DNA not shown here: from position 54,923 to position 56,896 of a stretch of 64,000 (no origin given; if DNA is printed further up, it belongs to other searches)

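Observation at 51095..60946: Composite hdrCBA / membrane-anchored CoADR-like flavoprotein / mvhDGA locus with dedicated TM peptides and a sensor, a possible membrane-tethered variant of the Hdr-Mvh bifurcating complex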

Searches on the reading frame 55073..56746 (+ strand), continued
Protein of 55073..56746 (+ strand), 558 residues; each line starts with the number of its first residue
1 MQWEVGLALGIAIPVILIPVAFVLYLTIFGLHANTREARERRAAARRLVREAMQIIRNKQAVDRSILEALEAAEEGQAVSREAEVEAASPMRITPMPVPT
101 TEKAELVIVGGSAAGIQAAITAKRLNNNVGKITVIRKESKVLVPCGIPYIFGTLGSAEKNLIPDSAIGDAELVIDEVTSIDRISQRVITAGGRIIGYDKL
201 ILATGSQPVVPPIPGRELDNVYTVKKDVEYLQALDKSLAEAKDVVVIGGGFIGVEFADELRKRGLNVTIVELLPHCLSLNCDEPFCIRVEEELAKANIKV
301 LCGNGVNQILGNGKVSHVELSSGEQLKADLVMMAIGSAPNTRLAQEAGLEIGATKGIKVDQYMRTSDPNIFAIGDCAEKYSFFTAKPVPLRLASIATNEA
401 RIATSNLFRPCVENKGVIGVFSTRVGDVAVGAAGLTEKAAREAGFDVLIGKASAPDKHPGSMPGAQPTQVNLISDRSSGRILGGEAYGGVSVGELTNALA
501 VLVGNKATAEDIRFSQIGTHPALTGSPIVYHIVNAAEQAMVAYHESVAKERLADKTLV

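Call 28: search_solved_structures(query=window:55073-56746:+, max_evalue=1e-20, show_alignments=2)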
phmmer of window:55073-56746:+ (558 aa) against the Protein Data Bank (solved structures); distinct sequences matched with E-value up to 1e-20: 52.
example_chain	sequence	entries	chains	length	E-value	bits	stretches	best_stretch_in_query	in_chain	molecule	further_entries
8a56_A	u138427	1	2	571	8.5e-57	196.4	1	104-513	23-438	Coenzyme A-persulfide reductase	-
6pfz_D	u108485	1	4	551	2.6e-53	184.9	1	106-509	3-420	NADH oxidase (NoxA-3)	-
6ruz_A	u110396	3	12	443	2.4e-52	181.7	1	105-539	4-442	NADH oxidase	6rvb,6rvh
3icr_A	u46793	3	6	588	2.2e-49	171.9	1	105-525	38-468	Coenzyme A-Disulfide Reductase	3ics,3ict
3ntd_A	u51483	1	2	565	2.7e-48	168.3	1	105-522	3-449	FAD-dependent pyridine nucleotide-disulphide oxidoreductase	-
3nta_A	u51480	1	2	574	3e-48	168.2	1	105-522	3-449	FAD-dependent pyridine nucleotide-disulphide oxidoreductase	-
3iwa_A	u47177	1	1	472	3.1e-48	168.1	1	106-537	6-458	FAD-dependent pyridine nucleotide-disulphide oxidoreductase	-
5l1n_A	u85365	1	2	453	6.2e-48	167.1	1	103-522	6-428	Coenzyme A disulfide reductase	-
4fx9_A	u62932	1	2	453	8.2e-48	166.7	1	103-522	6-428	Coenzyme A disulfide reductase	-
3kd9_A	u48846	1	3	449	2.1e-47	165.4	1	105-522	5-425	Coenzyme A disulfide reductase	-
4ocg_A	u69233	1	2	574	4.9e-47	164.2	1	105-522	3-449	FAD-dependent pyridine nucleotide-disulphide oxidoreductase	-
3nt6_A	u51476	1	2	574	7.7e-47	163.5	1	105-522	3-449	FAD-dependent pyridine nucleotide-disulphide oxidoreductase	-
3cgb_A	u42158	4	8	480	6.3e-44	153.9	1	106-517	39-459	Pyridine nucleotide-disulfide oxidoreductase, class I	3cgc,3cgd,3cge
1joa_A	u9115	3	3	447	5.3e-43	150.9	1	187-536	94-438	NADH PEROXIDASE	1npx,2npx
1f8w_A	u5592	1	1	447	5.3e-43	150.9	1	187-536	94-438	NADH PEROXIDASE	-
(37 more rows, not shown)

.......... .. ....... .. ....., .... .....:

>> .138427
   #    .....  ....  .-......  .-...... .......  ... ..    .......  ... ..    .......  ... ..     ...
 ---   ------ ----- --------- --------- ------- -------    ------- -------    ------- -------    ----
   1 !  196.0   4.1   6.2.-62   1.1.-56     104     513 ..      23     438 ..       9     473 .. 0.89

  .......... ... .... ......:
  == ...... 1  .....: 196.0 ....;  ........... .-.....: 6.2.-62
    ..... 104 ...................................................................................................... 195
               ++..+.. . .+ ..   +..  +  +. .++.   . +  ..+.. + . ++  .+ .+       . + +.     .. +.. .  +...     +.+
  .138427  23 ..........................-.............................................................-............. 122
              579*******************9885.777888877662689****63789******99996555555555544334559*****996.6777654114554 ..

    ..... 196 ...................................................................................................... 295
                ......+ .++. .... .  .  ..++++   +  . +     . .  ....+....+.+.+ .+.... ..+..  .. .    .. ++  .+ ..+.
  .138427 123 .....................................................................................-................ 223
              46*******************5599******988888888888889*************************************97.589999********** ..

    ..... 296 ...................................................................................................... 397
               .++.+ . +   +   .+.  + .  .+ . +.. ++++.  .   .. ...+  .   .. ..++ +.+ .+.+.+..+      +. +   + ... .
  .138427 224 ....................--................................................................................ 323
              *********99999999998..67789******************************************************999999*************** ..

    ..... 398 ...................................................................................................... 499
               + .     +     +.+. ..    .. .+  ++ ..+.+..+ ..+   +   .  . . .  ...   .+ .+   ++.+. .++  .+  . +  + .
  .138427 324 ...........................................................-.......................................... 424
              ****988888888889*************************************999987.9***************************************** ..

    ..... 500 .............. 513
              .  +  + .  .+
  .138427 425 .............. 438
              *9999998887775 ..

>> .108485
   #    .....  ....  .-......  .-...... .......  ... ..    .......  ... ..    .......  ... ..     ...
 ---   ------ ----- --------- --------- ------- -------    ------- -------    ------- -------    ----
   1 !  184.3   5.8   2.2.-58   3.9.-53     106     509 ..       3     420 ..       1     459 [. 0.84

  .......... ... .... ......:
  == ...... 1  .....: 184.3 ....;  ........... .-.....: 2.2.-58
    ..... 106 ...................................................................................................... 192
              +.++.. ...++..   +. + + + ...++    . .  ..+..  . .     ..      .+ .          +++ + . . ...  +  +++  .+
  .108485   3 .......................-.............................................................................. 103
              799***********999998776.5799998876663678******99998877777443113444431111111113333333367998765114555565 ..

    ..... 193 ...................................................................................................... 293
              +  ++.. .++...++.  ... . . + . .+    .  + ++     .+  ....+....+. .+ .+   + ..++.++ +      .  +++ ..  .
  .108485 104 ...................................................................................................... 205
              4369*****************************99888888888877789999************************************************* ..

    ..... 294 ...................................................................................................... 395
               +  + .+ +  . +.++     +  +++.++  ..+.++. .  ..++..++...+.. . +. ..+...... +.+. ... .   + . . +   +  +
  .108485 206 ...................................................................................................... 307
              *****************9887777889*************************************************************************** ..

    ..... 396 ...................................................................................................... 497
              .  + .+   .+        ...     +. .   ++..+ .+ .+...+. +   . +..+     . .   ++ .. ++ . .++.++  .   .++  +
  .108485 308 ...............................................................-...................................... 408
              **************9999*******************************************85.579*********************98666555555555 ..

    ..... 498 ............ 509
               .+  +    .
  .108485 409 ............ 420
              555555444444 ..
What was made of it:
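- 55073..56749 (+): Peptide-anchored CoADR/Nox/persulfide-reductase-type flavoprotein. Residues 1-30 form the TM helix, residues up to about 81 the linker helix, 82-103 a disordered acidic spacer, and 104-558 the catalytic part. Redox Cys145 lies at 55505-55507. PDB sequence matches (call 28).
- On CoADR/Nox/Npx single-Cys flavoprotein disulfide reductases: lvPCGIPY aligns with fANCGLPY of 8a56 (call 28).
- PDB sequence hits to CoA-persulfide reductase, NoxA-3, CoADR and Npsr, with the redox Cys aligned (call 28).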

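Call 29: find_encoding_contigs(protein=P0021, flank=7000, max_places=3)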
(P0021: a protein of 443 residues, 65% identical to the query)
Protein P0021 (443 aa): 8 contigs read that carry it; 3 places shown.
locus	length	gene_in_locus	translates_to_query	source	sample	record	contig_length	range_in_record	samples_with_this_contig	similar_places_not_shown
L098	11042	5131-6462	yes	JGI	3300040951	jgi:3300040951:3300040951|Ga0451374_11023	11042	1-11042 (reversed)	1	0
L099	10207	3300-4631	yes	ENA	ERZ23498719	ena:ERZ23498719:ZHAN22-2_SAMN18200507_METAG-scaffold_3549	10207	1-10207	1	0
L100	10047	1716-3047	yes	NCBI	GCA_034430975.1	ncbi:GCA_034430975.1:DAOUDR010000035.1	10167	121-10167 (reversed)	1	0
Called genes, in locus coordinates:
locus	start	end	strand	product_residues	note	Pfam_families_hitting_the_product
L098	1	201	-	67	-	?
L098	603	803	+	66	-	PF00441:Acyl-CoA_dh_1, PF08028:Acyl-CoA_dh_2 (weak)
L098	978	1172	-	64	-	-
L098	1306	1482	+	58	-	-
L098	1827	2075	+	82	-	-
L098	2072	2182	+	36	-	-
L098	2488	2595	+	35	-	-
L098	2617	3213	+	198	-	-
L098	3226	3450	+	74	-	PF17253:DUF5320 (weak)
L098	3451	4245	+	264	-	PF01656:CbiA, PF10609:ParA (weak), PF12838:Fer4_7 (faint), PF00037:Fer4 (weak), PF12837:Fer4_6 (weak), PF13237:Fer4_10, PF14697:Fer4_21, PF00037:Fer4 (weak), +4 more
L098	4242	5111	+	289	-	PF01656:CbiA, PF10609:ParA (faint), PF12838:Fer4_7 (faint), PF13484:Fer4_16 (faint), PF13187:Fer4_9 (faint), PF00037:Fer4 (weak), PF14697:Fer4_21 (weak), PF25160:LdpA_Fe-S-bd (weak), +3 more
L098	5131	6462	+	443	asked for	PF01134:GIDA (faint), PF01266:DAO (faint), PF03486:HI0933_like (faint), PF07992:Pyr_redox_2, PF12831:FAD_oxidored (faint), PF13738:Pyr_redox_3, PF00070:Pyr_redox, PF02852:Pyr_redox_dim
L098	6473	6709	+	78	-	PF09723:Zn_ribbon_8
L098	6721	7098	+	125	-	PF02629:CoA_binding, PF13380:CoA_binding_2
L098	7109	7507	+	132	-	PF02579:Nitro_FeMo-Co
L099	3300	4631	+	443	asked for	PF01134:GIDA (faint), PF01266:DAO (faint), PF03486:HI0933_like (faint), PF07992:Pyr_redox_2, PF12831:FAD_oxidored (faint), PF13738:Pyr_redox_3, PF00070:Pyr_redox, PF02852:Pyr_redox_dim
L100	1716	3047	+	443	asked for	PF01134:GIDA (faint), PF01266:DAO (faint), PF03486:HI0933_like (faint), PF07992:Pyr_redox_2, PF12831:FAD_oxidored (faint), PF13738:Pyr_redox_3, PF00070:Pyr_redox, PF02852:Pyr_redox_dim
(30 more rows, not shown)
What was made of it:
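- Soluble homologues sit in CoA-binding, NifU and Fe-S-protein clusters (call 29).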

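Call 30: find_encoding_contigs(protein=P0062, flank=7000, max_places=3)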
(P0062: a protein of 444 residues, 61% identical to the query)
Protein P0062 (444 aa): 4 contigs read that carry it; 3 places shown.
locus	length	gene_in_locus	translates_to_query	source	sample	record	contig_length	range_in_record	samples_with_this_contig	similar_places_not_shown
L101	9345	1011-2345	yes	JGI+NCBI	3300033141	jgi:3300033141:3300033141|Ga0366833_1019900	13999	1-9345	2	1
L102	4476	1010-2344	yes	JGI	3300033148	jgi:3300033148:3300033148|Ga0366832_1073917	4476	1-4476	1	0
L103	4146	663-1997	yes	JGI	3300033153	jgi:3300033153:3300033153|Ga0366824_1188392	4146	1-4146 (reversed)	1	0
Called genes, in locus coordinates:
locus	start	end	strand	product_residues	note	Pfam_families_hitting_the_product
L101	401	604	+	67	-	-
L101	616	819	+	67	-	PF01797:Y1_Tnp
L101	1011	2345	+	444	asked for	PF00890:FAD_binding_2 (faint), PF01134:GIDA (faint), PF01266:DAO (faint), PF03486:HI0933_like (faint), PF07992:Pyr_redox_2, PF13738:Pyr_redox_3, PF00070:Pyr_redox, PF02852:Pyr_redox_dim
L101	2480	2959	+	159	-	-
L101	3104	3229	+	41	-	-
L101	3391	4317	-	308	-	-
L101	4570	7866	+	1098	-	PF13091:PLDc_2 (weak), PF00176:SNF2-rel_dom, PF00270:DEAD (faint), PF04851:ResIII (faint), PF00271:Helicase_C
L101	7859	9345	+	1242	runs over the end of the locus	PF02384:N6_Mtase (faint), PF07669:Eco57I, PF12950:TaqI_C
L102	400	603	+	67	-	-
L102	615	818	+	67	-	PF01797:Y1_Tnp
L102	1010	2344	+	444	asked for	PF00890:FAD_binding_2 (faint), PF01134:GIDA (faint), PF01266:DAO (faint), PF03486:HI0933_like (faint), PF07992:Pyr_redox_2, PF13738:Pyr_redox_3, PF00070:Pyr_redox, PF02852:Pyr_redox_dim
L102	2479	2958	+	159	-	-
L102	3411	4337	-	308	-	-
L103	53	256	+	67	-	-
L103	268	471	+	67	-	PF01797:Y1_Tnp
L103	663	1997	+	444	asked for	PF00890:FAD_binding_2 (faint), PF01134:GIDA (faint), PF01266:DAO (faint), PF03486:HI0933_like (faint), PF07992:Pyr_redox_2, PF13738:Pyr_redox_3, PF00070:Pyr_redox, PF02852:Pyr_redox_dim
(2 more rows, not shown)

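Call 31: find_encoding_contigs(protein=P0011, flank=10000, max_places=2)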
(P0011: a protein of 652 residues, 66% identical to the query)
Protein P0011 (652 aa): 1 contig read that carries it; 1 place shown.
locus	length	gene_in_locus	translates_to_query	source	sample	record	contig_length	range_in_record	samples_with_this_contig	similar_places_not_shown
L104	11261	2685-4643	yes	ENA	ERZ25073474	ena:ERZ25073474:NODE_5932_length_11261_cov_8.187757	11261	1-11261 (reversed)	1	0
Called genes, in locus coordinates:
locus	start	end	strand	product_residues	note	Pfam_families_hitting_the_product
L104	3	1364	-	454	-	?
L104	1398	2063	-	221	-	PF00072:Response_reg, PF00196:GerE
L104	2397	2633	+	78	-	-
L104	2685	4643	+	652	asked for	PF07992:Pyr_redox_2, PF01266:DAO (faint), PF13738:Pyr_redox_3, PF00070:Pyr_redox, PF02852:Pyr_redox_dim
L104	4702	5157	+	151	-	-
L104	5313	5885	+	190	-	PF13183:Fer4_8, PF12838:Fer4_7 (weak), PF13187:Fer4_9, PF13534:Fer4_17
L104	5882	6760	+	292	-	PF02754:CCG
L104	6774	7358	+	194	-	PF07992:Pyr_redox_2 (faint), PF01266:DAO (faint), PF00890:FAD_binding_2 (weak), PF12831:FAD_oxidored (weak), PF13450:NAD_binding_8 (weak)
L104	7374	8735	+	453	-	PF00037:Fer4, PF12797:Fer4_2 (weak), PF00037:Fer4 (weak), PF13237:Fer4_10, PF14697:Fer4_21, PF12838:Fer4_7, PF13187:Fer4_9, PF12837:Fer4_6 (weak), +5 more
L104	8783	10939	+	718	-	PF14691:Fer4_20 (faint), PF03486:HI0933_like (weak), PF07992:Pyr_redox_2, PF13450:NAD_binding_8, PF12838:Fer4_7 (weak), PF13187:Fer4_9 (weak), PF14697:Fer4_21 (weak), PF00037:Fer4 (weak), +3 more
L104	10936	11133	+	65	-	PF02662:FlpD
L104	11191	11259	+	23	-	?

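Call 32: find_encoding_contigs(protein=P0007, flank=8000, max_places=2)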
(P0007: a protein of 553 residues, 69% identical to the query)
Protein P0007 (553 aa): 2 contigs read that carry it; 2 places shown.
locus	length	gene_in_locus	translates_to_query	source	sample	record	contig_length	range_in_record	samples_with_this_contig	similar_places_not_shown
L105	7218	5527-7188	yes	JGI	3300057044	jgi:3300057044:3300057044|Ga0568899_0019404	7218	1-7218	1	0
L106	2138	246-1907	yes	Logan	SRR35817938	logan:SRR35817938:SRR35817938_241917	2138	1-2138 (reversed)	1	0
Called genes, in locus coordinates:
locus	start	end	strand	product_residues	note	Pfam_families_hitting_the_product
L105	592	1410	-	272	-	PF01925:TauE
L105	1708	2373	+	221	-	PF00072:Response_reg, PF00196:GerE, PF08281:Sigma70_r4_2 (weak)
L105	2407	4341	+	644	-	PF01590:GAF, PF13185:GAF_2, PF00989:PAS, PF08448:PAS_4, PF13188:PAS_8, PF13426:PAS_9, PF07730:HisKA_3, PF02518:HATPase_c, +1 more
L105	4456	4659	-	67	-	-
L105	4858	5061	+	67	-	-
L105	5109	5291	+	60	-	-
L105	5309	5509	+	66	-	-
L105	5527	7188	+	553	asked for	PF01266:DAO (faint), PF01262:AlaDh_PNT_C (faint), PF03486:HI0933_like (faint), PF07992:Pyr_redox_2, PF12831:FAD_oxidored (faint), PF13738:Pyr_redox_3, PF00070:Pyr_redox, PF02852:Pyr_redox_dim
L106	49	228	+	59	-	-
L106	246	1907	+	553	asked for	PF01266:DAO (faint), PF01262:AlaDh_PNT_C (faint), PF03486:HI0933_like (faint), PF07992:Pyr_redox_2, PF12831:FAD_oxidored (faint), PF13738:Pyr_redox_3, PF00070:Pyr_redox, PF02852:Pyr_redox_dim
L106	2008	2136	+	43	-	?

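Call 33: find_encoding_contigs(protein=P0014, flank=8000, max_places=2)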
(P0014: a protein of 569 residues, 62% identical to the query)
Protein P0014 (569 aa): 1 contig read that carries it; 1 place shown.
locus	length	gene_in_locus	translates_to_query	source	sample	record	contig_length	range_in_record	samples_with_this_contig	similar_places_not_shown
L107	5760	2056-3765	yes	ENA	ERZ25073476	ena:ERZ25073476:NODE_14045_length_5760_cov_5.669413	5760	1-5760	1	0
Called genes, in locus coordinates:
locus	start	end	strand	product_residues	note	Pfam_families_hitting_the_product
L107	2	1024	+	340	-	?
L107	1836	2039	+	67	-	-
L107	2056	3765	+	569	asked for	PF01262:AlaDh_PNT_C (faint), PF00890:FAD_binding_2 (faint), PF01266:DAO (faint), PF03486:HI0933_like (faint), PF07992:Pyr_redox_2, PF13738:Pyr_redox_3 (weak), PF00070:Pyr_redox, PF02852:Pyr_redox_dim, +2 more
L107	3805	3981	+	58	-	-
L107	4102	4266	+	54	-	-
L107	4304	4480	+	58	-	-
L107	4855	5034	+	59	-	-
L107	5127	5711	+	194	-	PF04879:Molybdop_Fe4S4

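Call 59: find_encoding_contigs(protein=P0004, flank=5000, max_places=3)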
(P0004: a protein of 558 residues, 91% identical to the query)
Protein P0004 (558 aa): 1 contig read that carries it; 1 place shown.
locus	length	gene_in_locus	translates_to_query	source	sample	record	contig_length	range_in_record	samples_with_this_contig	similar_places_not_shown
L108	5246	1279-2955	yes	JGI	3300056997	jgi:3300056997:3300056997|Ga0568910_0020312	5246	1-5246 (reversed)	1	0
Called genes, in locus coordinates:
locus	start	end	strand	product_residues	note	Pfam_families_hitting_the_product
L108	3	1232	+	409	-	?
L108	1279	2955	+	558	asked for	PF01262:AlaDh_PNT_C (faint), PF01134:GIDA (faint), PF01266:DAO (faint), PF03486:HI0933_like (faint), PF07992:Pyr_redox_2, PF13738:Pyr_redox_3, PF00070:Pyr_redox, PF02852:Pyr_redox_dim, +2 more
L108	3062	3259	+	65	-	PF02662:FlpD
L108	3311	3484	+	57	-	PF02662:FlpD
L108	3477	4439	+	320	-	PF01058:Oxidored_q6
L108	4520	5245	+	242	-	?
